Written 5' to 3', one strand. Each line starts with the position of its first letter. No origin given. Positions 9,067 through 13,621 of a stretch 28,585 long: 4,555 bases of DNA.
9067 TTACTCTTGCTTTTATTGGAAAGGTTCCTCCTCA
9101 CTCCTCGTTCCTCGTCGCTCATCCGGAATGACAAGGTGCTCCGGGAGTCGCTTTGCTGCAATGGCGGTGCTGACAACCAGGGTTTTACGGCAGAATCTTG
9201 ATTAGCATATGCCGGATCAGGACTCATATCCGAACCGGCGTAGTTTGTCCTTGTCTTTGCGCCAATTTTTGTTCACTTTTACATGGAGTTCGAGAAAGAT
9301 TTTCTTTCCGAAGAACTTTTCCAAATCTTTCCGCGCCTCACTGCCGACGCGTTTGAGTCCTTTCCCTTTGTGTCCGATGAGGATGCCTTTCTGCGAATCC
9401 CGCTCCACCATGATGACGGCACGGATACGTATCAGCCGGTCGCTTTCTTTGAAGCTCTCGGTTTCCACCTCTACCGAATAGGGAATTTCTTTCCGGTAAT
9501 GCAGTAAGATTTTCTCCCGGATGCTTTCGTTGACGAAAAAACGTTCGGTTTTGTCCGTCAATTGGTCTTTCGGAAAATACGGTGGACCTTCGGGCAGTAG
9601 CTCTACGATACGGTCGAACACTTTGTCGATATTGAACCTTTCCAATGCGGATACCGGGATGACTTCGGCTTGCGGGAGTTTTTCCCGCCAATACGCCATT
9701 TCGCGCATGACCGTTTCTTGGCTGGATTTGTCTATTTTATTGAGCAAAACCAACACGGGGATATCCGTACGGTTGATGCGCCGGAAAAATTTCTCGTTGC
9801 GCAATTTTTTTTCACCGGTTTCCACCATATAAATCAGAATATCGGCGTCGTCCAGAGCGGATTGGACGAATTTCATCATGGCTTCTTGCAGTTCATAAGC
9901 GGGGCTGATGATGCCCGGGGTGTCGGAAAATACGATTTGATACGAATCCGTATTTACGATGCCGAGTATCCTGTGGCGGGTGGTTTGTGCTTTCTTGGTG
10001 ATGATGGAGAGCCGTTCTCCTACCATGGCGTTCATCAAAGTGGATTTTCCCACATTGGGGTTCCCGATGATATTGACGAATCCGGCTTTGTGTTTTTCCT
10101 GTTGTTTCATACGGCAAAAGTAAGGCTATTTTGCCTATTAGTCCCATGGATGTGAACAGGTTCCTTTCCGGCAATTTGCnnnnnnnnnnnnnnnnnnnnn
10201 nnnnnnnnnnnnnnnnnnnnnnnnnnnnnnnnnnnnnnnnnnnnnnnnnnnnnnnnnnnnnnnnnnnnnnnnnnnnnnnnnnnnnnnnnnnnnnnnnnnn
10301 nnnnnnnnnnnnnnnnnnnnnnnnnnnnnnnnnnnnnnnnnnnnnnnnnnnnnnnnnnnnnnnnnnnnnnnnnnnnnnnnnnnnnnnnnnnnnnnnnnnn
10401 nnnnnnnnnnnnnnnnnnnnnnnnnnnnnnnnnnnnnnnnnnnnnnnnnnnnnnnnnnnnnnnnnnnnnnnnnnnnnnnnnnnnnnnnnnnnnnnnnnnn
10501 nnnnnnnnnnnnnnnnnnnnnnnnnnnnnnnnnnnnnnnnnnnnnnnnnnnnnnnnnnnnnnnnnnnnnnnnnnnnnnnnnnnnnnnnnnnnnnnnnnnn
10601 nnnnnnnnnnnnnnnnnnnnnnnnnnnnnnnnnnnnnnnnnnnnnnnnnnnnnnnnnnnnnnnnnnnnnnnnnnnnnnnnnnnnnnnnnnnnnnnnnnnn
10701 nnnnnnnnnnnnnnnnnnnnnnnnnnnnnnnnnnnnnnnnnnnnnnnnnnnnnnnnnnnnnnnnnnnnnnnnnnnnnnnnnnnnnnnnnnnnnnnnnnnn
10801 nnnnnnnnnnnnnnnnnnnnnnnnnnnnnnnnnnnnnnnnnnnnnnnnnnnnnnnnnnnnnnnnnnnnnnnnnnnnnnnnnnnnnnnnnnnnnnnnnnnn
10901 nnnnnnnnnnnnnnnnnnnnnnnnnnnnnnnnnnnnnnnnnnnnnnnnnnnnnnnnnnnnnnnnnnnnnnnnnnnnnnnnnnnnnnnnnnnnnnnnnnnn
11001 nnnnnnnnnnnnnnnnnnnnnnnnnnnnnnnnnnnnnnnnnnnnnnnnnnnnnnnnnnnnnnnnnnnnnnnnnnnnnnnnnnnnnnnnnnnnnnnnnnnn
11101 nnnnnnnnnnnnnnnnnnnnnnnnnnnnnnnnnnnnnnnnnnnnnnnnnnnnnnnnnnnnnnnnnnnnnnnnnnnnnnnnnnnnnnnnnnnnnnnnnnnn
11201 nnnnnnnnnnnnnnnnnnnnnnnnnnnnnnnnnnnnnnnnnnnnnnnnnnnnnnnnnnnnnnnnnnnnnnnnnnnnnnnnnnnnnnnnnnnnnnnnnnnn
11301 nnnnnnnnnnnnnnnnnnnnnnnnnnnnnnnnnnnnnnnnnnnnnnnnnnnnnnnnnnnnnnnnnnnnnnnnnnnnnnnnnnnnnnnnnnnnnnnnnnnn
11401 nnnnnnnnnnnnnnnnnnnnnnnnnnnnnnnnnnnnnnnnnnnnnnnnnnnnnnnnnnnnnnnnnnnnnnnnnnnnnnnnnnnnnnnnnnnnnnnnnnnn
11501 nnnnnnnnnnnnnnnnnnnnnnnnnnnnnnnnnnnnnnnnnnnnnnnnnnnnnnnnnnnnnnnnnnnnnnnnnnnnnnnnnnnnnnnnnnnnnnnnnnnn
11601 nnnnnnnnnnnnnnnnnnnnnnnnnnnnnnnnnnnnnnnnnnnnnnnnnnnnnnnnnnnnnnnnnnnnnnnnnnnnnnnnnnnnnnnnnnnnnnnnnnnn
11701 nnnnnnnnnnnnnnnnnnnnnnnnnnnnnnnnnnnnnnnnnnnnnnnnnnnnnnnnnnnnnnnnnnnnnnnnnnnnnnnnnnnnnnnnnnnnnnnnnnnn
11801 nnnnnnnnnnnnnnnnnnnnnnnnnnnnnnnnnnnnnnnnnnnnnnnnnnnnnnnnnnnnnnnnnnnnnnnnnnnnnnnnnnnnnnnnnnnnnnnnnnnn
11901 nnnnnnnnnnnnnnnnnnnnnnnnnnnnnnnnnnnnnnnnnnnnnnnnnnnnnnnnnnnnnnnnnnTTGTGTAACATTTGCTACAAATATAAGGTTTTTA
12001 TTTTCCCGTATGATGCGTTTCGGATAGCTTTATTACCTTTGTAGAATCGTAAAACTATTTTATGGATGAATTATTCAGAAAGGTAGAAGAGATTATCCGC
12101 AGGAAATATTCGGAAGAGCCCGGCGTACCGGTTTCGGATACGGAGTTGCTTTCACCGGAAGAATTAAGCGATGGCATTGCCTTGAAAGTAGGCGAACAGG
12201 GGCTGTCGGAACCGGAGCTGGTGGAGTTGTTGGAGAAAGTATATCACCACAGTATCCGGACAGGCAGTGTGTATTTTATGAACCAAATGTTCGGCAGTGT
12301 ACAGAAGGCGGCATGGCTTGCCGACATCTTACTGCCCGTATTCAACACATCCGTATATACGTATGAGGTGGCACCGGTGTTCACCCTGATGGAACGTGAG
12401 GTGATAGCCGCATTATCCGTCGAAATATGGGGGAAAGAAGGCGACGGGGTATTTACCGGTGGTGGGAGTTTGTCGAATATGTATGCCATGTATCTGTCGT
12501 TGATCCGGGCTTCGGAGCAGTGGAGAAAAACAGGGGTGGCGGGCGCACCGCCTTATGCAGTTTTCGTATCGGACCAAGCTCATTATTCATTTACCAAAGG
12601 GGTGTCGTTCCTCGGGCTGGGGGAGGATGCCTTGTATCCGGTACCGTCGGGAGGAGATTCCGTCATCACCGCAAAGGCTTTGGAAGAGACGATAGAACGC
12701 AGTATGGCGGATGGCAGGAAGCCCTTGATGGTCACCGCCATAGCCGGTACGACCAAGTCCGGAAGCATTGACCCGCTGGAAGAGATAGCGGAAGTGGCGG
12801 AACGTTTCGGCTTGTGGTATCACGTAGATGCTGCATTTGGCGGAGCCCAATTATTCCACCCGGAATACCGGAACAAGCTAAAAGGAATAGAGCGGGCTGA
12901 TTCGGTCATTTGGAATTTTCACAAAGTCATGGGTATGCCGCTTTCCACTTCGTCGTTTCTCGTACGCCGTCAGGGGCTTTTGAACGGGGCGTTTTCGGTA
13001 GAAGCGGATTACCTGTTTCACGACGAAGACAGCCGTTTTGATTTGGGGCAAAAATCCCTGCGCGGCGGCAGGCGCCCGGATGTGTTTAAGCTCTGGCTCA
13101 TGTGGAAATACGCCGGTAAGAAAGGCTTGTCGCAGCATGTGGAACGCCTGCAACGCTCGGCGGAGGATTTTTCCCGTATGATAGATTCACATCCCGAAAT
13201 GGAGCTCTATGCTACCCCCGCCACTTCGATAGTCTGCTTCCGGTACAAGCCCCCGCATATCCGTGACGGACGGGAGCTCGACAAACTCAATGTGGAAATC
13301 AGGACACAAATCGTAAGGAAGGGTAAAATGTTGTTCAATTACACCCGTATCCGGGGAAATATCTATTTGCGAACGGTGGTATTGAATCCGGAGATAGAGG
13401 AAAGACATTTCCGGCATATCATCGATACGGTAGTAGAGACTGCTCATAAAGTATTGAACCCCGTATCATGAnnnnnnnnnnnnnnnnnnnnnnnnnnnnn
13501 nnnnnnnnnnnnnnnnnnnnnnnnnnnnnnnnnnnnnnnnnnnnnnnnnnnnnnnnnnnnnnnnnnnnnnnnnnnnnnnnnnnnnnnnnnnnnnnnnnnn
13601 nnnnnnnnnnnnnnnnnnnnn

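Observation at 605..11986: Shared palindromic operator links the NOR-like cassette with the Cys-rich protein 11 kb away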

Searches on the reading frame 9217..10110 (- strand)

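Call 6: search_protein_families(library=pfam, proteins=[window:9217-10110:-], max_evalue=0.01)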
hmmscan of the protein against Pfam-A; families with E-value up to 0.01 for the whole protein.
window:9217-10110:- (297 aa): 12 families
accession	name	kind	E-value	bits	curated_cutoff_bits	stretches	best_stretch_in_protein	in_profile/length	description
PF01926.29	MMR_HSR1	-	2.6e-24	86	21.9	1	12-125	2-113/113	50S ribosome-binding GTPase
PF07650.23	KH_2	-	4.2e-22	78.2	22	1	208-284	1-78/78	KH domain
PF02421.24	FeoB_N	-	7.4e-14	52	27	1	12-167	3-155/156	Ferrous iron transport protein B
PF00009.33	GTP_EFTU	-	2.1e-11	44.2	26.5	1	28-173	46-187/188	Elongation factor Tu GTP binding domain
PF00350.29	Dynamin_N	-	2.6e-08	34.5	27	1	46-125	90-167/168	Dynamin family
PF03193.22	RsgA_GTPase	-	6.6e-08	33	30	1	8-69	105-170/174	RsgA GTPase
PF00071.28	Ras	-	4e-06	26.9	21.6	1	14-171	4-159/162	Ras family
PF10662.15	PduV-EutP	-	9.3e-06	25.9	21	1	14-168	6-141/143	Ethanolamine utilisation - propanediol utilisation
PF16897.10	MMR_HSR1_Xtn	-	3.4e-05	24.2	35.2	1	113-171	52-103/106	C-terminal region of MMR_HSR1 domain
PF08477.19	Roc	-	0.00067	20.3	27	1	13-127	3-119/119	Ras of Complex, Roc, domain of DAPkinase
PF02492.25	cobW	-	0.0017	18.4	20.7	0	56-147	83-174/180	CobW/HypB/UreG, nucleotide-binding domain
PF04548.22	AIG1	-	0.0034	17.2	27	0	14-112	5-107/212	AIG1 family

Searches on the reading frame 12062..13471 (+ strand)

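Call 6: search_protein_families(library=pfam, proteins=[window:12062-13471:+], max_evalue=0.01)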
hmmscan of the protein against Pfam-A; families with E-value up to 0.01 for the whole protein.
window:12062-13471:+ (469 aa): 3 families
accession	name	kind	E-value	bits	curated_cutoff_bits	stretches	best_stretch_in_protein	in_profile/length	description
PF00282.25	Pyridoxal_deC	-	2.7e-69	234.1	27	1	32-396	1-375/375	Pyridoxal-dependent decarboxylase conserved domain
PF01212.27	Beta_elim_lyase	-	0.0022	17.8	27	1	160-258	68-170/288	Beta-eliminating lyase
PF05889.19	SepSecS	-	0.0081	15.3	21.1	0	172-275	109-207/389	O-phosphoseryl-tRNA(Sec) selenium transferase, SepSecS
